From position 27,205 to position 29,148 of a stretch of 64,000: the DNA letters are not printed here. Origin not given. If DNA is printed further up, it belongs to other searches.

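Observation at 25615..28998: Cytochrome bd-like membrane subunit fused to a dihaem cytochrome c, in an operon with a polytopic membrane protein and a thioredoxin-like protein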

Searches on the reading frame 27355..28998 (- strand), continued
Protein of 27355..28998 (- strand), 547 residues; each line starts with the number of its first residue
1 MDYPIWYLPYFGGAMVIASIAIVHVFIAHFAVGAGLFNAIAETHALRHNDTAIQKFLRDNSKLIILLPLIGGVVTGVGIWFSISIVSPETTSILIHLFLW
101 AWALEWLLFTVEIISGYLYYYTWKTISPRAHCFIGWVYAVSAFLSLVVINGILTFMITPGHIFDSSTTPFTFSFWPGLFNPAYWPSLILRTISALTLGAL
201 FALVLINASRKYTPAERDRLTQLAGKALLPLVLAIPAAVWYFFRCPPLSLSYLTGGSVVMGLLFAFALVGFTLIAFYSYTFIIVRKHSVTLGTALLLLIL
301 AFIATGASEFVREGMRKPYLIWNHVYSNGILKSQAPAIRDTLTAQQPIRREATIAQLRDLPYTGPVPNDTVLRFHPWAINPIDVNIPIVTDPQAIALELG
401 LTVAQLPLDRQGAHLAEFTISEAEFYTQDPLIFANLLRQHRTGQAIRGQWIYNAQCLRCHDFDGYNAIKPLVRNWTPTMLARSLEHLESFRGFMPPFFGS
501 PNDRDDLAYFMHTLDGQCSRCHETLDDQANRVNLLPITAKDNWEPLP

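Call 14: search_solved_structures(query=A2, max_evalue=1, show_alignments=2)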
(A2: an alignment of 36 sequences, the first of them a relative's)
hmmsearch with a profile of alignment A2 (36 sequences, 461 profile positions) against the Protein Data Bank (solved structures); distinct sequences matched with E-value up to 1: 120 (the best 60 are shown).
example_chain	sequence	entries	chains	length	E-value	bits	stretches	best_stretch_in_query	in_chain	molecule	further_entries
5doq_A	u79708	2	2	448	1.9e-09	39.9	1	22-207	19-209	Bd-type quinol oxidase subunit I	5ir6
9r2g_A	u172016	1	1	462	2e-06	30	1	24-203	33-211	Cytochrome bd menaquinol oxidase subunit I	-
6xkx_p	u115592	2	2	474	3.2e-05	26.1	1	360-394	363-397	Cbb3-type cytochrome c oxidase subunit CcoP,Cytochrome c-type cyt cy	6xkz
9krr_A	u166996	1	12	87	0.00027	23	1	365-434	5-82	Cytochrome c6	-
1gdv_A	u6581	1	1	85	0.00037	22.5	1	366-434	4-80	CYTOCHROME C6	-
7y5e_GN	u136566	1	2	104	0.00049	22.1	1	362-432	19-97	Cytochrome c6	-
7y7a_G7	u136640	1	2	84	0.00093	21.2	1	365-432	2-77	Cytochrome c6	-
2v08_A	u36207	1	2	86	0.0028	19.6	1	366-432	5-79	CYTOCHROME C6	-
2zbo_A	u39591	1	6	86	0.0029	19.6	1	365-436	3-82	Cytochrome c6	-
8snh_G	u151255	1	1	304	0.004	19.1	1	330-386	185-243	Cbb3-type cytochrome c oxidase subunit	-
7q21_C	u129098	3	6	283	0.0056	18.6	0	340-387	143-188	Cytochrome bc1 complex cytochrome c subunit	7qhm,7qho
3ph2_B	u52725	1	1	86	0.0097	17.9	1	366-432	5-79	Cytochrome c6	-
8smr_G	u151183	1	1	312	0.01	17.7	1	336-385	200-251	Cbb3-type cytochrome c oxidase subunit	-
6tr1_A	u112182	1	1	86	0.011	17.7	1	366-433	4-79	Cytochrome c6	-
1c6s_A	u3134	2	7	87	0.014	17.4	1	366-433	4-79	CYTOCHROME C6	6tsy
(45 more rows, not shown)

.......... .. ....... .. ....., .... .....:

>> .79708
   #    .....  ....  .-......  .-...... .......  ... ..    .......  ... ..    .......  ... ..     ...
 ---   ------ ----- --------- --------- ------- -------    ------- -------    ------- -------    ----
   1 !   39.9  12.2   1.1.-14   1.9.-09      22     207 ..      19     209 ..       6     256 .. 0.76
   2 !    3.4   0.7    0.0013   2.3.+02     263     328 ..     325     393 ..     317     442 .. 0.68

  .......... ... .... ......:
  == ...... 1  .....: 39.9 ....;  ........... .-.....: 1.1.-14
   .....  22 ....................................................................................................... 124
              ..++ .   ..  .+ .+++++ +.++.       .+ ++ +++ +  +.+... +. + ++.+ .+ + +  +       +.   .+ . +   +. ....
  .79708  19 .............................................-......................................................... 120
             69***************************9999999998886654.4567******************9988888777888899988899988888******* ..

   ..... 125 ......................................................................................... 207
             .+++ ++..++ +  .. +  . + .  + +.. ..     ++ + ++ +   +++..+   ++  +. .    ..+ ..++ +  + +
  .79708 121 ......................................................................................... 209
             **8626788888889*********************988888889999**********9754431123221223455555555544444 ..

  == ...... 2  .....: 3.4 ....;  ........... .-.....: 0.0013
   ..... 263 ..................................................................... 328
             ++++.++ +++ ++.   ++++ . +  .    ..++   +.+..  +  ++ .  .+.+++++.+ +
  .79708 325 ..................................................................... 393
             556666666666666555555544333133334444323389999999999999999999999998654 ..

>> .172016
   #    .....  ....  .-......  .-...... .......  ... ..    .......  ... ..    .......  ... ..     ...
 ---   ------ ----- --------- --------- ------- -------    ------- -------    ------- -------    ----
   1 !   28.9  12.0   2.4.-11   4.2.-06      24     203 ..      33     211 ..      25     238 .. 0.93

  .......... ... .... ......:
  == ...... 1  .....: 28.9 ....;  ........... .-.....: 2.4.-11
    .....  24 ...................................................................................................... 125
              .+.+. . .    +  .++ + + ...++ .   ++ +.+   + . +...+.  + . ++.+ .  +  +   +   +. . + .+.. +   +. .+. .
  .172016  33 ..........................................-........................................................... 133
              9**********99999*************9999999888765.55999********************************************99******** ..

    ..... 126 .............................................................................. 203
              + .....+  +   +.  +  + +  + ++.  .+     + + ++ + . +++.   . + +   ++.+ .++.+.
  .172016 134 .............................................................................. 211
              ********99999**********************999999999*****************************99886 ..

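Call 17: find_related_loci(query=A2, collection=genome_contigs, flank=7000)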
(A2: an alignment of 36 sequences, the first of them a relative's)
Query A2 (547 aa) in genome_contigs; peptide patterns used: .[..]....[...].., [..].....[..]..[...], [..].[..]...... (x = any residue, [..] = any of these).
599 stretches matched a pattern (row limit reached: there are more); 550 encode a relative of the query (tblastn E <= 1e-3); the best 80 are kept; 80 distinct loci.
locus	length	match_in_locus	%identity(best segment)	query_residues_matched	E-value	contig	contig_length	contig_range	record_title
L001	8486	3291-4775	52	1-547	8e-174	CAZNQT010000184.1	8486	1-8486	MAG TPA_asm: uncultured Pirellulales bacterium isolate SRP323688_co1_253 genome assembly, contig: NODE_12196_length_8486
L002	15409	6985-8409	51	1-526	4e-168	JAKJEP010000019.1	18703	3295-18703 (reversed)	MAG: Planctomycetota bacterium isolate UR.bin216 NODE_19_length_18703_cov_2.431547, whole genome shotgun sequence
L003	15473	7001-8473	48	1-545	1e-166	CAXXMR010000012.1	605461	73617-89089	MAG: Sedimentisphaerales bacterium isolate 9f8913db-8c50-4d63-8851-15559f03b31b genome assembly, contig: contig_12, whol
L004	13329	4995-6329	41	1-531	2e-124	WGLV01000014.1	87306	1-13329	MAG: bacterium isolate RI_285 c_000000073361, whole genome shotgun sequence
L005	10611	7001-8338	41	1-530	3e-120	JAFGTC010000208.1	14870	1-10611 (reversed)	MAG: Candidatus Omnitrophota bacterium isolate Zod_Metabat.949 k87_9986567, whole genome shotgun sequence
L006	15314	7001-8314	40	1-530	5e-113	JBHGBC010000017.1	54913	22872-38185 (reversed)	MAG: bacterium isolate SBS.BIN.52 SBSBIN52_contig_17, whole genome shotgun sequence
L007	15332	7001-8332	39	1-515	1e-109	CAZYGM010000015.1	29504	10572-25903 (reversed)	MAG TPA_asm: uncultured Planctomycetales bacterium isolate binchicken_co43_202 genome assembly, contig: NODE_2524_length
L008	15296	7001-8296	40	3-515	3e-105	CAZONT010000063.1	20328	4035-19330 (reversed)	MAG TPA_asm: uncultured Planctomycetaceae bacterium isolate SRP292972_co2_73 genome assembly, contig: NODE_2474_length_2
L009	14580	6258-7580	51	1-514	1e-103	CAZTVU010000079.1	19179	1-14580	MAG TPA_asm: uncultured Planctomycetales bacterium isolate binchicken_co135_172 genome assembly, contig: NODE_4618_lengt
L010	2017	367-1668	49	1-515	5e-109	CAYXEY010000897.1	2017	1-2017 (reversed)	MAG TPA_asm: uncultured Planctomycetaceae bacterium isolate binchicken_co245_183 genome assembly, contig: NODE_102938_le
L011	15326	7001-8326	36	2-528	1e-99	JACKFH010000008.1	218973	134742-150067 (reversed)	MAG: Candidatus Omnitrophota bacterium isolate HK-STAS-OLB16-2 HK-STAS-OLB16-2_8, whole genome shotgun sequence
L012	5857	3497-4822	47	1-528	9e-98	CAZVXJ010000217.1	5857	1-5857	MAG TPA_asm: uncultured Alphaproteobacteria bacterium isolate SRP173033_co3_141 genome assembly, contig: NODE_20471_leng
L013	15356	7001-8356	38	1-528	2e-97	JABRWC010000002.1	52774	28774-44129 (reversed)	MAG: Phycisphaerae bacterium isolate MAG-10 c_000000000157, whole genome shotgun sequence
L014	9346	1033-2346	46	1-527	1e-96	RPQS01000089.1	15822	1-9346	MAG: candidate division KSB1 bacterium isolate metabat2.380 metabat2.380_Contig_544141, whole genome shotgun sequence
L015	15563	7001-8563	33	1-520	1e-92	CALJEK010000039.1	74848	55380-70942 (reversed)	MAG: Candidatus Kryptonia bacterium isolate S1_Bin_METABAT__339_1 genome assembly, contig: c_000001662102, whole genome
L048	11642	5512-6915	33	1-514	1e-73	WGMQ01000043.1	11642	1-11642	MAG: bacterium isolate RI_26 c_000000147006, whole genome shotgun sequence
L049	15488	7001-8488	34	1-515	1e-73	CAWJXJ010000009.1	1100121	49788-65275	MAG: uncultured Acidobacteriaceae bacterium isolate MFD05502.bin.1.194 genome assembly, contig: contig_52411, whole geno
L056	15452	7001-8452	39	1-547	3e-73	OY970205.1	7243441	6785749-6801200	MAG: uncultured Acidobacteriaceae bacterium isolate MFD02248.bin.1.24 genome assembly, chromosome: 1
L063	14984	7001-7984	41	1-337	9e-73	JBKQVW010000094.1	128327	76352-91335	MAG: Acidobacteriaceae bacterium isolate SEr3G3H3I__bin_173 SEr3G3H3I_000000238376, whole genome shotgun sequence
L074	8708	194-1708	31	1-515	2e-71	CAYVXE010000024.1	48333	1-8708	MAG TPA_asm: uncultured Calditrichaceae bacterium isolate binchicken_co253_176 genome assembly, contig: NODE_253_length_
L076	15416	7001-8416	42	1-540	4e-71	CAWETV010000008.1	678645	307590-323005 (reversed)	MAG: uncultured Acidobacteriota bacterium isolate MFD01476.bin.1.226 genome assembly, contig: contig_45198, whole genome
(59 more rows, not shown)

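Call 31: predict_structure(alignment_id=A2)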
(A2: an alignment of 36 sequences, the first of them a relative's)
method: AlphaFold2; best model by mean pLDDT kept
length: 547 residues; sequences in the alignment: 36
mean_pLDDT: 86.0   pTM: 0.83
mean pLDDT of the five models: 86.0, 83.7, 81.6, 80.3, 79.5
residues with pLDDT >= 90: 319; 70-90: 149; 50-70: 54; < 50: 25
segments of 3 or more residues with pLDDT < 50: 387-389, 533-547
pLDDT, mean of each block of 10 residues (from residue 1): 72 86 94 97 98 96 90 91 87 90 94 95 95 98 96 91 55 87 97 97 98 97 97 96 93 85 95 96 96 98 94 90 90 91 93 90 89 87 58 63 64 59 80 81 88 89 83 88 90 89 94 71 53 44 40
secondary structure, 60 per line:
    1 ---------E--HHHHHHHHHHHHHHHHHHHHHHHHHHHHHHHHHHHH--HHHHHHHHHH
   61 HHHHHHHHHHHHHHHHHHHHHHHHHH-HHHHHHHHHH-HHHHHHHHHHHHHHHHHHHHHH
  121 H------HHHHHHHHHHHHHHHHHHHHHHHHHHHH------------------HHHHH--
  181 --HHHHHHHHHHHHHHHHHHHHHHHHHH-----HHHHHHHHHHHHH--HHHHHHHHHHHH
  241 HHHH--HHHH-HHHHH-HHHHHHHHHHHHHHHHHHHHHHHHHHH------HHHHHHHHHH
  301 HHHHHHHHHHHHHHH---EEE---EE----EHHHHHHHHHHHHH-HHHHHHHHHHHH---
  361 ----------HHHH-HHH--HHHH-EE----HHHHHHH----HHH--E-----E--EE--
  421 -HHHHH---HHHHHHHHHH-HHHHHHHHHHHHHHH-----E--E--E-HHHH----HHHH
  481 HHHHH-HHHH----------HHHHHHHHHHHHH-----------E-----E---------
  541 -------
elements in order: H13-48 H51-86 H88-97 H99-121 H128-155 H174-178 H183-208 H214-226 H229-244 H247-250 H252-256 H258-284 H291-315 E319-321 H332-344 H346-357 H371-374 H381-384 H392-398 H422-426 H430-439 H441-455 H469-472 H477-485 H487-490 H501-513

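Call 34: fold_search(model_id=the predicted structure, library=pdb)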
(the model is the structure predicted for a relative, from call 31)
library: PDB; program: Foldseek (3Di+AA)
matches with E <= 10: 285; with E <= 0.001: 20
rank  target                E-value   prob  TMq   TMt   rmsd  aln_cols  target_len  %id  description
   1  7oy2_C                2.5e-08  1.00  0.50  0.60   3.2       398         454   17  High resolution structure of cytochrome bd-II oxidase from E. coli (released 2021-12-15)
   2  9r2g_A                3.8e-08  1.00  0.48  0.67  19.4       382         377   17  Cytochrome bd II oxidase qOR-2 type from Mycobacterium smegmatis (released 2026-03-04)
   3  8b4o_A                4.6e-08  1.00  0.50  0.61   4.1       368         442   17  Cryo-EM structure of cytochrome bd oxidase from C. glutamicum (released 2022-12-28)
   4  7d5i_A                4.6e-07  1.00  0.47  0.57   5.7       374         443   16  Structure of Mycobacterium smegmatis bd complex in the apo-form. (released 2021-06-23)
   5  6rko_A                1.3e-06  1.00  0.47  0.58   7.3       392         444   18  Cryo-EM structure of the E. coli cytochrome bd-I oxidase at 2.68 A resolution (released 2019-10-16)
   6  7ose_A                1.3e-06  1.00  0.50  0.54  14.9       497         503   13  cytochrome bd-II type oxidase with bound aurachin D (released 2021-11-17)
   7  5doq_A                1.4e-06  1.00  0.50  0.62   4.2       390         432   16  The structure of bd oxidase from Geobacillus thermodenitrificans (released 2016-05-04)
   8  6rx4_A                1.5e-06  1.00  0.46  0.53   8.4       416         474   16  THE STRUCTURE OF BD OXIDASE FROM ESCHERICHIA COLI (released 2019-11-20)
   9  7nkz_A                1.5e-06  1.00  0.48  0.57   5.4       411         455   15  Cryo-EM structure of the cytochrome bd oxidase from M. tuberculosis at 2.5 A resolution (released 2021-09-22)
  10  9fka_A                1.6e-06  1.00  0.48  0.56   5.0       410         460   15  Cryo-EM structure of the reduced cytochrome bd oxidase from M. tuberculosis (released 2025-02-12)
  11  6rx4_B                2.6e-05  1.00  0.43  0.60   4.9       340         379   14  THE STRUCTURE OF BD OXIDASE FROM ESCHERICHIA COLI (released 2019-11-20)
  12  9r2g_D                7.3e-05  1.00  0.45  0.71  13.8       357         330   15  Cytochrome bd II oxidase qOR-2 type from Mycobacterium smegmatis (released 2026-03-04)
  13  7d5i_B                8.9e-05  1.00  0.44  0.67  19.1       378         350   12  Structure of Mycobacterium smegmatis bd complex in the apo-form. (released 2021-06-23)
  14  7ose_B                1.1e-04  1.00  0.43  0.60   3.9       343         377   13  cytochrome bd-II type oxidase with bound aurachin D (released 2021-11-17)
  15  7nkz_B                1.1e-04  1.00  0.40  0.61   4.8       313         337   14  Cryo-EM structure of the cytochrome bd oxidase from M. tuberculosis at 2.5 A resolution (released 2021-09-22)
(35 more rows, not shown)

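Call 40: find_encoding_contigs(protein=P0002, flank=5000, max_places=2)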
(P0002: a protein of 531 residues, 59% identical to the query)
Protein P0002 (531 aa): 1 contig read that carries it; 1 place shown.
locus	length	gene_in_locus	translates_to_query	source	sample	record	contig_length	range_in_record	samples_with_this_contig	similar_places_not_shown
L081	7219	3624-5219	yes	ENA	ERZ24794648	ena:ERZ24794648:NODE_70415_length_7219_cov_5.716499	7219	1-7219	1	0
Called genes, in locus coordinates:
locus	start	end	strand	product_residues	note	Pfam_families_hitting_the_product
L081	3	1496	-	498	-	?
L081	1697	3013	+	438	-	PF07690:MFS_1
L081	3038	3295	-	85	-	-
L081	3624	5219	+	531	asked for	PF01654:Cyt_bd_oxida_I, PF13442:Cytochrome_CBB3 (weak)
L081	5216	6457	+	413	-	-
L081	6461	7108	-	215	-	PF00072:Response_reg, PF00486:Trans_reg_C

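Call 41: find_encoding_contigs(protein=P0010, flank=5000, max_places=2)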
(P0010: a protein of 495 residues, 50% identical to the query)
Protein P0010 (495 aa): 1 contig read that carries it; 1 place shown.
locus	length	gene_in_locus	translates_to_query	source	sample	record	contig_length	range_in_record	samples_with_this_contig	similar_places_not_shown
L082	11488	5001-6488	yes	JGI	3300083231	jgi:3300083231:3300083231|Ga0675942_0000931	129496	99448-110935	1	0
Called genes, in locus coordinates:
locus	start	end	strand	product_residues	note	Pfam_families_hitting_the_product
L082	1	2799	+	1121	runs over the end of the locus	PF05569:Peptidase_M56, PF00263:Secretin (faint)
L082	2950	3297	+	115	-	PF01797:Y1_Tnp (weak)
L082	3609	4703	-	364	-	PF03773:ArsP_1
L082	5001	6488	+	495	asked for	PF01654:Cyt_bd_oxida_I, PF13442:Cytochrome_CBB3 (weak)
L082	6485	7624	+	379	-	-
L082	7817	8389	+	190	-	PF14595:Thioredoxin_9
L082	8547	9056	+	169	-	PF16697:Yop-YscD_cpl, PF00498:FHA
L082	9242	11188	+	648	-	PF07944:Beta-AFase-like_GH127_cat, PF20736:Glyco_hydro127M, PF20737:Glyco_hydro127C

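Call 42: find_encoding_contigs(protein=P0018, flank=5000, max_places=2)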
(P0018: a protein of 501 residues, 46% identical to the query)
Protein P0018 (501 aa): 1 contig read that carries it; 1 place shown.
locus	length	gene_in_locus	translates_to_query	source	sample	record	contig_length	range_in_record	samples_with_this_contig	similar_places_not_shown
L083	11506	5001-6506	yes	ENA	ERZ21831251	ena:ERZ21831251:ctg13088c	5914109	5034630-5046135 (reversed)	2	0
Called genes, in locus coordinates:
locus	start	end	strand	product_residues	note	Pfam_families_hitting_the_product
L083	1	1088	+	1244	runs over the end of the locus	PF07549:Sec_GG (faint), PF22599:SecDF_P1_head, PF02355:SecD_SecF_C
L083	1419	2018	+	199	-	PF00210:Ferritin (weak), PF02915:Rubrerythrin, PF21349:RUBY_RBDX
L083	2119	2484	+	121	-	-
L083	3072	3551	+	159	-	PF02915:Rubrerythrin (weak)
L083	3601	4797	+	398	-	PF00753:Lactamase_B, PF19583:ODP, PF12706:Lactamase_B_2 (weak), PF00258:Flavodoxin_1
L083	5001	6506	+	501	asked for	PF01654:Cyt_bd_oxida_I, PF13442:Cytochrome_CBB3 (faint)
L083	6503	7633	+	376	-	-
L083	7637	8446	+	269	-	PF03412:Peptidase_C39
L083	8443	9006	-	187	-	PF02572:CobA_CobO_BtuR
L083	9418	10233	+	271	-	-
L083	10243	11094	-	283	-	PF01040:UbiA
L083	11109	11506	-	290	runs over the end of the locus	PF01209:Ubie_methyltran, PF05175:MTS (faint), PF13489:Methyltransf_23, PF13847:Methyltransf_31, PF08241:Methyltransf_11, PF08242:Methyltransf_12, PF13649:Methyltransf_25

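Call 43: find_encoding_contigs(protein=P0020, flank=6000, max_places=2)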
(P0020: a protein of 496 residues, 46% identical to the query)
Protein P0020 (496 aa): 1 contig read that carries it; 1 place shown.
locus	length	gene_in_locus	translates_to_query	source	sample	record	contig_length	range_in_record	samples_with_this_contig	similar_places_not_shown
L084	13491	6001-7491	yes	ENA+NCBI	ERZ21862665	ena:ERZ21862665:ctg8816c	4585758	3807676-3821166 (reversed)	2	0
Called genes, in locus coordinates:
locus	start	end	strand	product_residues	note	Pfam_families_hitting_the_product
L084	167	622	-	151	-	PF00583:Acetyltransf_1, PF13508:Acetyltransf_7, PF08445:FR47 (weak)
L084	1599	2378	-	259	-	PF06685:DUF1186 (weak), PF03130:HEAT_PBS (faint)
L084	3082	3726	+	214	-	PF00210:Ferritin (weak), PF02915:Rubrerythrin, PF21349:RUBY_RBDX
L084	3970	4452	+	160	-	PF02915:Rubrerythrin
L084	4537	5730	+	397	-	PF00753:Lactamase_B, PF19583:ODP, PF12706:Lactamase_B_2 (weak), PF00258:Flavodoxin_1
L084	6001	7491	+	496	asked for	PF01654:Cyt_bd_oxida_I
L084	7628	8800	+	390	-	-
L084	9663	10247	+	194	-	-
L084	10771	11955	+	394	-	PF01609:DDE_Tnp_1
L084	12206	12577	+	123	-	-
